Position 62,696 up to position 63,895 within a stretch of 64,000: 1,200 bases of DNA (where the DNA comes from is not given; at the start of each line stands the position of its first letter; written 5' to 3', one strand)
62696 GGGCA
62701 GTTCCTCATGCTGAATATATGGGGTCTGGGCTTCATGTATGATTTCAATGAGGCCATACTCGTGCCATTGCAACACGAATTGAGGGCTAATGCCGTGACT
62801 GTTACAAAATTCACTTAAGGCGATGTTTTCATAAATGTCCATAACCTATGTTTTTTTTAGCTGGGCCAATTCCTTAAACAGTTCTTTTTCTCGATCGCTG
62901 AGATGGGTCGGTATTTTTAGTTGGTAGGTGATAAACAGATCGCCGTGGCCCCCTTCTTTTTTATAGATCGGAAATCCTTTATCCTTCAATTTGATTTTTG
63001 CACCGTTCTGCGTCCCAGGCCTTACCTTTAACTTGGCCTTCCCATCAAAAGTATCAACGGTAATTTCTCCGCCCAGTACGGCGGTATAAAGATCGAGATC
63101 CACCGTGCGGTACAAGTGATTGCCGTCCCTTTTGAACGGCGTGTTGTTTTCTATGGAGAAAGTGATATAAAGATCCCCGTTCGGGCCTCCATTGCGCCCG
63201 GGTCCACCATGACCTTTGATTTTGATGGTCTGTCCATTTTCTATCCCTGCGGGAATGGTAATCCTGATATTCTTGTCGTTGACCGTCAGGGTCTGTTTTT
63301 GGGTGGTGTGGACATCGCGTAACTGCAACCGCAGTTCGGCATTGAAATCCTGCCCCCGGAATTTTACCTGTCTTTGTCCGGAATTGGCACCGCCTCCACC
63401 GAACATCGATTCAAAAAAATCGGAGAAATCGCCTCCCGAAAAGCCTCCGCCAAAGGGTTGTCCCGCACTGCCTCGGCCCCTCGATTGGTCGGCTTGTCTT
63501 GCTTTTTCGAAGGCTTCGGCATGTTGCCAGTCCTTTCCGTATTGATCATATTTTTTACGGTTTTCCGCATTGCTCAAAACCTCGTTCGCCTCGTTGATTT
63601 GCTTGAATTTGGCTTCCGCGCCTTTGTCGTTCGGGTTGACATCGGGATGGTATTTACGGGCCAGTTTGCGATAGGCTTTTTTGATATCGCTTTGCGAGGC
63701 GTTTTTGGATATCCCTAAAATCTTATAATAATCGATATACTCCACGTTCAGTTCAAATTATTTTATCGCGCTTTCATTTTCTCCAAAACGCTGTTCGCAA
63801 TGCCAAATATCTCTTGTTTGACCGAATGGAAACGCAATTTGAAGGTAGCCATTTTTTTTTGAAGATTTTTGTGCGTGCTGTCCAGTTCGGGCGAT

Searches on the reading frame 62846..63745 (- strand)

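Call 12: search_protein_families(library=pfam, proteins=[window:62846-63745:-])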
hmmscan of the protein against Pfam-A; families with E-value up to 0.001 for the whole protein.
window:62846-63745:- (299 aa): 2 families
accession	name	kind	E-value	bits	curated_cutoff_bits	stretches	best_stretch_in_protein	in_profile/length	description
PF01556.23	DnaJ_C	-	5e-42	143.9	26.6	1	136-279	3-152/152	DnaJ C terminal domain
PF00226.36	DnaJ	-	2.8e-28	98.2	27.8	1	5-67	1-63/63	DnaJ domain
